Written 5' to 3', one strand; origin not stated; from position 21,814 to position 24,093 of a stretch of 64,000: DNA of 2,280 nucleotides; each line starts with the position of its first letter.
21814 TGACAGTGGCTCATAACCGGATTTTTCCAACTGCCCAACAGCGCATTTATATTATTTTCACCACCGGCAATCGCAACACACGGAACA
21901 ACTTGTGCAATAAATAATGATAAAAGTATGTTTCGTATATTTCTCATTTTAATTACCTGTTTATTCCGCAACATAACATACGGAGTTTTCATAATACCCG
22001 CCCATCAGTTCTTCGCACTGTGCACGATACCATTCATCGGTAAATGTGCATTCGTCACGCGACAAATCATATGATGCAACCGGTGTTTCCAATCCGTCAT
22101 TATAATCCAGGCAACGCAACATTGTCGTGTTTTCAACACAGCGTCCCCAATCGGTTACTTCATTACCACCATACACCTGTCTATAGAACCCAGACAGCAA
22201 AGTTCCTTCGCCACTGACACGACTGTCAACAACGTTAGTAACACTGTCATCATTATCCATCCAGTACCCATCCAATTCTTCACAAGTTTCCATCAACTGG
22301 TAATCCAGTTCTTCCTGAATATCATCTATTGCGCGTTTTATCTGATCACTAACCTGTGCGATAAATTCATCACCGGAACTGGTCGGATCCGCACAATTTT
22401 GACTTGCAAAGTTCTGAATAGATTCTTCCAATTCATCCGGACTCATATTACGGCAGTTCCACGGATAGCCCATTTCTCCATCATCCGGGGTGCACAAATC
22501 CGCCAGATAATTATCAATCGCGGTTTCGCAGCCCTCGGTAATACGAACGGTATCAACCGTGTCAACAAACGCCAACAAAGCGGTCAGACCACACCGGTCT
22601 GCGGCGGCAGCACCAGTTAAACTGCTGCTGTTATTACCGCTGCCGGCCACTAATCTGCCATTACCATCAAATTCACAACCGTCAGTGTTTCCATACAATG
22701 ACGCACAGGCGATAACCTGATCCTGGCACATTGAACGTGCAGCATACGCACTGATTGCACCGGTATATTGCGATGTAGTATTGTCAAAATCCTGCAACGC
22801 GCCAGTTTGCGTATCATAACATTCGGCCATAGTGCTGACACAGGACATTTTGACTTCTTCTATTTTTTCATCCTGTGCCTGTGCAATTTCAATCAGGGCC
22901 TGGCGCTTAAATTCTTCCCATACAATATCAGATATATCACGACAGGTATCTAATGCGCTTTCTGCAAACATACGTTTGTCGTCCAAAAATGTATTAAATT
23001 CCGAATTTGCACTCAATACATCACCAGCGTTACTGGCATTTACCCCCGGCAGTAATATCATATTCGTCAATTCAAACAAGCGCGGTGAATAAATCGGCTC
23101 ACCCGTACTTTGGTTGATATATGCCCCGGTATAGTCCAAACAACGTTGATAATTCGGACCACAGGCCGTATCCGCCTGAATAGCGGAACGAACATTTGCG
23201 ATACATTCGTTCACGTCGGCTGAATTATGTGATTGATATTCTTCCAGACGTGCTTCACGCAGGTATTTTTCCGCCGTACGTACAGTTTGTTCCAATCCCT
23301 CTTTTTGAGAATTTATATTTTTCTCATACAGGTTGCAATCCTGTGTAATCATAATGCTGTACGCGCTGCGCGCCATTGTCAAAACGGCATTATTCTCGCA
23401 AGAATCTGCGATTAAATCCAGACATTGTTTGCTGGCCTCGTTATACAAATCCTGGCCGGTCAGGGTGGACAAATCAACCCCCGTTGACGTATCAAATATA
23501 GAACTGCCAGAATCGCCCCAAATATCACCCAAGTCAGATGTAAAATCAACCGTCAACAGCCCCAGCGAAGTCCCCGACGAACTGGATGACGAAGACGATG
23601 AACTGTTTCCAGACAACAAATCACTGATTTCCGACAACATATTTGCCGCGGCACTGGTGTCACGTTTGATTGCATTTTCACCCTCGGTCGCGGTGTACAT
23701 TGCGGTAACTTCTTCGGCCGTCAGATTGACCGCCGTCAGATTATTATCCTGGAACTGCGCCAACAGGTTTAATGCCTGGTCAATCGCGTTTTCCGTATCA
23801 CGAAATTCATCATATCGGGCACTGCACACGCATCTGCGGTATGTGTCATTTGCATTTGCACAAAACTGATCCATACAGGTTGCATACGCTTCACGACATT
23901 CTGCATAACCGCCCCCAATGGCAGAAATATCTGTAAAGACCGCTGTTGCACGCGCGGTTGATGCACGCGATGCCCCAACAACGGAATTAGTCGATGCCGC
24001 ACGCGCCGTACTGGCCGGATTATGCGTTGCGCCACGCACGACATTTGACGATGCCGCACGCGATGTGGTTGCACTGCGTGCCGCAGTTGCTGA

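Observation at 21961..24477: Paralogous pair of large secreted proteins (838 aa here, 918 aa at 60824..63580) sharing a Cys-containing core I do not recognise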

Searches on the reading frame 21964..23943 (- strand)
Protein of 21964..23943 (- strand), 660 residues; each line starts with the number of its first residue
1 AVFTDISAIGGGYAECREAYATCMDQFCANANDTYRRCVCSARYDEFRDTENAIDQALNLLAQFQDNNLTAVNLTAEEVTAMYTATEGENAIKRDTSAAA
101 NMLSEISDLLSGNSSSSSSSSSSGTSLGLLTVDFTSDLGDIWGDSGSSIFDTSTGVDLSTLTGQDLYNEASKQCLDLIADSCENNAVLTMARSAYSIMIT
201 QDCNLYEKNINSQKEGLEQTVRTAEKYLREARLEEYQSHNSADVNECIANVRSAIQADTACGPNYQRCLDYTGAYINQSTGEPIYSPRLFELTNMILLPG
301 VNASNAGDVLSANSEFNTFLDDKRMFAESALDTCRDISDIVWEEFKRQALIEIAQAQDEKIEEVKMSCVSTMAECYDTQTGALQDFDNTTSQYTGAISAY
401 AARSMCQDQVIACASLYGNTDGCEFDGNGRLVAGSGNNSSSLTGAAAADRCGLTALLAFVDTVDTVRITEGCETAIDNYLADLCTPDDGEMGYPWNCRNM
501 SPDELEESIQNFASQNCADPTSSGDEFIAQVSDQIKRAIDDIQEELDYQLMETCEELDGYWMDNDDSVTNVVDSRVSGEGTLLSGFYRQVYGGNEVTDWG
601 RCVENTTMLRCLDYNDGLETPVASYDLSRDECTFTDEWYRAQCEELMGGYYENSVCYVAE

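Call 9: find_homologous_proteins(query=window:21964-23943:-)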
Query seq(660 aa) (660 aa): 1049 proteins with E <= 0.001 among 8000 candidates; the best 120 are listed.
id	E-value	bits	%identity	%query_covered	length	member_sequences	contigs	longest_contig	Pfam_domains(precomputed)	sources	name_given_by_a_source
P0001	0.0e+0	1472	100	100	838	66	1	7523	-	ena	-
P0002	0.0e+0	1451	98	100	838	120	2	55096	-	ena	-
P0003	0.0e+0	1451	98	100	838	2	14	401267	-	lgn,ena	-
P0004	0.0e+0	1343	90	100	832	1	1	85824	-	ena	-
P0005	0.0e+0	1331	89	100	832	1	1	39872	-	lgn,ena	-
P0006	0.0e+0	1325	89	100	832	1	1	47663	-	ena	-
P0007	0.0e+0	1323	89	100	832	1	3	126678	-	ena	-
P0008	0.0e+0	1323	89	100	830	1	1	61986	-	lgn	-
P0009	0.0e+0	1300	87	100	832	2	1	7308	-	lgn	-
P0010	0.0e+0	1298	87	100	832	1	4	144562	-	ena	-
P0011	0.0e+0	1293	87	100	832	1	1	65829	-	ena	-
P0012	0.0e+0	1291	86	100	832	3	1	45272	-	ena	-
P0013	0.0e+0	1244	84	100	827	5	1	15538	-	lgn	-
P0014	0.0e+0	1239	84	100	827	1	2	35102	-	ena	-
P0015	0.0e+0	1239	83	100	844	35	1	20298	-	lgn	-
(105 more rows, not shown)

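Call 16: find_related_loci(query=A1, collection=genome_contigs, flank=8000)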
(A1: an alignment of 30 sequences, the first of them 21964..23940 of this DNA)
Query A1 (659 aa) in genome_contigs; peptide patterns used: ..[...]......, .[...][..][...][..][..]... (x = any residue, [..] = any of these).
598 stretches matched a pattern (row limit reached: there are more); 547 encode a relative of the query (tblastn E <= 1e-3); the best 80 are kept; 80 distinct loci.
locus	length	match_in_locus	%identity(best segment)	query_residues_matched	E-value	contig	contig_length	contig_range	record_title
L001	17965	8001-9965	84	1-659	0e+0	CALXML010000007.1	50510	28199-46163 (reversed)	MAG: uncultured Alphaproteobacteria bacterium isolate BRZ_KL__bin36 genome assembly, contig: BRZ_KL__NODE_646_length_505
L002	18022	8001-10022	83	1-658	0e+0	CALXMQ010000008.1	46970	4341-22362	MAG: uncultured Alphaproteobacteria bacterium isolate BRZ_KT__bin2 genome assembly, contig: BRZ_KT__NODE_509_length_4697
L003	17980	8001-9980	80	1-659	0e+0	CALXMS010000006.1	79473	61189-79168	MAG: uncultured Alphaproteobacteria bacterium isolate BRZ_MB__bin43 genome assembly, contig: BRZ_MB__NODE_498_length_794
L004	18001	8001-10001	81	1-658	0e+0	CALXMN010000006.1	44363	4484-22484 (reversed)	MAG: uncultured Alphaproteobacteria bacterium isolate BRZ_KQ__bin82 genome assembly, contig: BRZ_KQ__NODE_1625_length_44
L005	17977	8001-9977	79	1-659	0e+0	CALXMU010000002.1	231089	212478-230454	MAG: uncultured Alphaproteobacteria bacterium isolate BRZ_MD__bin57 genome assembly, contig: BRZ_MD__NODE_45_length_2310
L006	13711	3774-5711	74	1-657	0e+0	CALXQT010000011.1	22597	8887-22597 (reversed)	MAG: uncultured Alphaproteobacteria bacterium isolate E20__bin73 genome assembly, contig: E20__k127_3855679, whole genom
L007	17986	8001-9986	73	1-659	0e+0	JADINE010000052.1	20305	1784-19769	MAG: Candidatus Enterousia excrementavium isolate B1-16210 B1M03__C594945_L20305_SRR9113712, whole genome shotgun sequen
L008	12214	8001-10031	75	1-659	0e+0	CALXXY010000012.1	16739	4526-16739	MAG: uncultured Alphaproteobacteria bacterium isolate BRZ_PP__bin55 genome assembly, contig: BRZ_PP__NODE_3258_length_16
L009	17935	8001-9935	71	1-659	0e+0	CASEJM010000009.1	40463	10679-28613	uncultured proteobacterium isolate Batch3_idba_bin.193 genome assembly, contig: Batch3_idba_bin.193.fa_k87_5480169, whol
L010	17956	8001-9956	67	1-658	0e+0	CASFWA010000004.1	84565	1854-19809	uncultured proteobacterium isolate A86_L4_360360_idba_bin.28 genome assembly, contig: A86_L4_360360_idba_bin.28.fa_scaff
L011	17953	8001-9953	68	1-657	0e+0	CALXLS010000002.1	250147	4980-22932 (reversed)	MAG: uncultured Alphaproteobacteria bacterium isolate BRZ_DL__bin85 genome assembly, contig: BRZ_DL__NODE_35_length_2501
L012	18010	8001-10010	66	1-659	0e+0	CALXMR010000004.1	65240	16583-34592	MAG: uncultured Alphaproteobacteria bacterium isolate BRZ_MA__bin39 genome assembly, contig: BRZ_MA__NODE_419_length_652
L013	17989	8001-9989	69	1-656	0e+0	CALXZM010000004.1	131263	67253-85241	MAG: uncultured Alphaproteobacteria bacterium isolate BRZ_LB__bin18 genome assembly, contig: BRZ_LB__NODE_140_length_131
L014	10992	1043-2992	68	1-659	0e+0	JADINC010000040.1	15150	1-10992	MAG: Candidatus Enterousia avistercoris isolate 8207 D5M67__C207185_L15150_SRR9113728, whole genome shotgun sequence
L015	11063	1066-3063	64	1-658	0e+0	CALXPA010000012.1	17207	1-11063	MAG: uncultured Alphaproteobacteria bacterium isolate BRZ_SB__bin57 genome assembly, contig: BRZ_SB__NODE_5184_length_17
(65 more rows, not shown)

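Call 25: predict_structure(alignment_id=A1)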
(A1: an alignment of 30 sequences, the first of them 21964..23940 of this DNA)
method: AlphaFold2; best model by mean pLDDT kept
length: 659 residues; sequences in the alignment: 30
mean_pLDDT: 59.0   pTM: 0.36
mean pLDDT of the five models: 59.0, 55.7, 53.7, 53.5, 51.9
residues with pLDDT >= 90: 3; 70-90: 186; 50-70: 251; < 50: 219
segments of 3 or more residues with pLDDT < 50: 1-9, 62-154, 226-236, 238-240, 253-281, 283-312, 324-326, 344-346, 351-354, 385-390, 435-438, 575-578
pLDDT, mean of each block of 10 residues (from residue 1): 42 69 68 56 65 60 40 36 34 34 36 26 24 30 32 53 70 71 68 69 71 63 51 47 52 44 34 45 42 42 42 51 50 53 49 50 59 62 48 57 64 61 57 55 63 59 64 80 81 85 84 69 58 82 88 87 58 51 82 75 81 74 84 86 87 86
secondary structure, 60 per line:
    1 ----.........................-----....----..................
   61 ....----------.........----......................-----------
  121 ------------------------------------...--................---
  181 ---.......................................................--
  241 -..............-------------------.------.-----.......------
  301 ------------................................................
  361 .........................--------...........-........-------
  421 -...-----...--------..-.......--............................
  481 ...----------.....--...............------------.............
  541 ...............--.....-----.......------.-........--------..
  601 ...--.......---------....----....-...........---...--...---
elements in order (helices of 4 or more, strands of 3 or more residues): H5-29 H35-38 H43-64 H75-83 H88-109 H162-177 H184-238 H242-255 H288-294 H313-385 H394-404 H406-413 E422-424 E430-432 H444-450 H453-483 H494-498 H501-515 H528-555 E558-562 H568-574 H583-590 E599-603 H606-612 E622-625 E630-633 H635-645 E649-651 E654-656

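Call 28: search_solved_structures(query=A1, max_evalue=1)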
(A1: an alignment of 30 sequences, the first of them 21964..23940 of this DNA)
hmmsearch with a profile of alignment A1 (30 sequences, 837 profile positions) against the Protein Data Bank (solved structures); distinct sequences matched with E-value up to 1: 0.

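Call 36: search_protein_representatives(alignment_id=A1)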
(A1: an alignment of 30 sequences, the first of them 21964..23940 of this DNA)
Query: 30 sequences, 837 profile positions. Proteins with E-value up to 0.001 (for the whole library): 915; up to 1e-10: 700; up to 1e-30: 421. The best 150 are listed.
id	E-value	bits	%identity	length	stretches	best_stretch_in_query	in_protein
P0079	0.0e+00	1097.3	-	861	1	1-826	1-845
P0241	1.0e-264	897.4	-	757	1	13-571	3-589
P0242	5.0e-254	862.1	-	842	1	5-823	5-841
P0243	4.3e-251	852.4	-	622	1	165-822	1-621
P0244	8.9e-249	844.7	-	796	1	13-822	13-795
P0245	1.1e-244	831.2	-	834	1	11-821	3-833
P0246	2.1e-244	830.2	-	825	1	9-821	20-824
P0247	2.7e-244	829.9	-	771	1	1-821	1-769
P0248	3.0e-242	823.1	-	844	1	6-823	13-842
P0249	8.4e-239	811.7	-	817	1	1-820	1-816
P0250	7.8e-236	801.9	-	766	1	7-820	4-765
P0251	6.0e-231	785.7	-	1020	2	1-813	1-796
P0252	7.8e-231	785.3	-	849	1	1-822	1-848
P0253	2.5e-229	780.3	-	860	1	16-814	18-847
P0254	3.9e-229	779.7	-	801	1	39-823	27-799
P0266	5.1e-210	716.5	-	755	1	1-818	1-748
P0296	1.3e-170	586.1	-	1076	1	22-768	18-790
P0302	1.7e-159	549.4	-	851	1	54-775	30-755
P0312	1.8e-150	519.5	-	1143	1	11-823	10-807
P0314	1.4e-148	513.2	-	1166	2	8-639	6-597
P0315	6.1e-146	504.5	-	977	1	74-724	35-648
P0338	3.5e-131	455.7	-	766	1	40-740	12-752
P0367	2.5e-103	363.6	-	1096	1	11-623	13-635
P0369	9.7e-103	361.6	-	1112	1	23-621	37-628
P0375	4.4e-100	352.8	-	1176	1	22-621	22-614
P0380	5.5e-99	349.2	-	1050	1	22-655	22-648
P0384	2.9e-98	346.8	-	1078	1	7-631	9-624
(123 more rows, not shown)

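Call 44: list_cluster_members(proteins=[P0375, P0384, P0369, P0312, P0314, P0296, P0315, P0338, P0302, P0266])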
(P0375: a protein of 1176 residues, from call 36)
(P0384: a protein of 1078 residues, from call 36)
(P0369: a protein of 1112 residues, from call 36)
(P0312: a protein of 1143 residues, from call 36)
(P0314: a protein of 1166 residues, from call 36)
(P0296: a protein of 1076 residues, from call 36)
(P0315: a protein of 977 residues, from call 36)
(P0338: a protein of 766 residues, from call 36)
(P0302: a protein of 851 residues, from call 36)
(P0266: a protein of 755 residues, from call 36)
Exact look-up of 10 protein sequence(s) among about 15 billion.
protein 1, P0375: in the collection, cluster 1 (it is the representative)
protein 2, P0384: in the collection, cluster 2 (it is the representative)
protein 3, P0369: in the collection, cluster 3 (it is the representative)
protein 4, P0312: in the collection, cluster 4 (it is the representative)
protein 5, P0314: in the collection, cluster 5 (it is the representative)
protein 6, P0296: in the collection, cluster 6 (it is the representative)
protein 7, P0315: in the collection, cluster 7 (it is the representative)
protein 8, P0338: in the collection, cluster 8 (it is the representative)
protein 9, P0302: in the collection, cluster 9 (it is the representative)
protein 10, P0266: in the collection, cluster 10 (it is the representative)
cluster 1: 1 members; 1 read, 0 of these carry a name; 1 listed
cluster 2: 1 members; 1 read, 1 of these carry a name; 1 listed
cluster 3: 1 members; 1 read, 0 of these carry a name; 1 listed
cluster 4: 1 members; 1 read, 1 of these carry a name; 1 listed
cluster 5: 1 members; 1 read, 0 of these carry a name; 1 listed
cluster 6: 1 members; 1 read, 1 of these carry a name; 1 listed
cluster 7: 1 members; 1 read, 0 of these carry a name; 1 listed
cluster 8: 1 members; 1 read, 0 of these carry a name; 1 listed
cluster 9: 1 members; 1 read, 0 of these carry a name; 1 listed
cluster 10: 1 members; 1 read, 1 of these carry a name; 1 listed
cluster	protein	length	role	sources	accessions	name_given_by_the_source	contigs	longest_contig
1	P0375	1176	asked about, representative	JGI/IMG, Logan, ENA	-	-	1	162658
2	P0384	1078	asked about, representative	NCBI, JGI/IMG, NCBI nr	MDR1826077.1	MAG: hypothetical protein LBQ49_00105 [Rickettsiales bacterium] | hypothetical protein | hypothetical protein [Rickettsiales bacterium]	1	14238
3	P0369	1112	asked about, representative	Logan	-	-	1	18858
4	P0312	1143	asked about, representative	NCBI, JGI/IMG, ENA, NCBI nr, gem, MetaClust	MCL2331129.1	MAG: hypothetical protein FWC61_01125 [Proteobacteria bacterium] | hypothetical protein [Pseudomonadota bacterium] | \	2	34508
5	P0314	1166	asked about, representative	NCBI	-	-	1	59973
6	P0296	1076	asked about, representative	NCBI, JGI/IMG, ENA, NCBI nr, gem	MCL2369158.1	MAG: hypothetical protein FWC83_00605 [Alphaproteobacteria bacterium] | hypothetical protein [Alphaproteobacteria bacterium]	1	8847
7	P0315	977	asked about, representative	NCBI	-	-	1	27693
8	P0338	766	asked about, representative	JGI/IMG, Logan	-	-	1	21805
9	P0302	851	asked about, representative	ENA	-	-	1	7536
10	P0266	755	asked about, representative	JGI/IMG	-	hypothetical protein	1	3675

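Call 48: search_protein_families(library=pfam, alignment_id=A1, max_evalue=0.05)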
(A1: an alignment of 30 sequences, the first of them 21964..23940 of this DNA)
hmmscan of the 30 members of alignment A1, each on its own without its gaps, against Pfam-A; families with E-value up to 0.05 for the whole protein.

A. member 1, window:21964-23940:- (659 aa): 1 family
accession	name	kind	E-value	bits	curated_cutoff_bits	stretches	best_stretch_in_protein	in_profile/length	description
PF14757.11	NSP2-B_epitope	-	1.2e-06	28.9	25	1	39-126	124-210/272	Immunogenic region of nsp2 protein of arterivirus polyprotein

B. families by the number of members that match (of 30 scanned): 4 families
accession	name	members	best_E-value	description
PF14757.11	NSP2-B_epitope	4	1.2e-06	Immunogenic region of nsp2 protein of arterivirus polyprotein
PF02520.22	ANIS5_cation-bd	1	0.028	SXP/RAL-2 family protein Ani s 5-like, metal-binding domain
PF06367.22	Drf_FH3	1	0.045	Diaphanous FH3 Domain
PF21099.2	POLQ_helical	1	0.05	DNA_pol_Q helicase like region helical domain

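Call 51: predict_structure(alignment_id=A3)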
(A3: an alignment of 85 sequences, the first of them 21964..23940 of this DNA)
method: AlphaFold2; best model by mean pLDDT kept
length: 659 residues; sequences in the alignment: 85
mean_pLDDT: 81.5   pTM: 0.64
mean pLDDT of the five models: 81.5, 81.5, 79.5, 78.7, 77.2
residues with pLDDT >= 90: 302; 70-90: 217; 50-70: 87; < 50: 53
segments of 3 or more residues with pLDDT < 50: 1-5, 84-91, 117-147, 149-152, 438-441
pLDDT, mean of each block of 10 residues (from residue 1): 48 92 93 94 91 87 77 59 48 61 77 59 38 39 44 75 94 92 91 92 89 84 80 79 92 96 96 94 89 89 86 96 96 94 95 93 84 71 57 70 80 78 73 58 61 70 82 92 91 96 95 88 81 94 96 96 68 62 96 93 92 86 91 94 93 92
secondary structure, 60 per line:
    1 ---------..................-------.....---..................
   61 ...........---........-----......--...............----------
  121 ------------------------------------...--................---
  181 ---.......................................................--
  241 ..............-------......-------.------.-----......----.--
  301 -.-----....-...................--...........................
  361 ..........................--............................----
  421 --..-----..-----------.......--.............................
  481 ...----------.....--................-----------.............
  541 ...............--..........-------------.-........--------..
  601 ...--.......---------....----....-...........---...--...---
elements in order: H10-27 H35-39 H43-71 H75-82 H88-93 H96-110 H162-177 H184-238 H241-254 H262-267 H288-293 H308-311 H313-331 H334-386 H389-416 H443-449 H452-483 H494-498 H501-516 H528-555 E558-562 H563-567 H583-590 E599-603 H606-612 E622-625 E630-633 H635-645 E649-651 E654-656
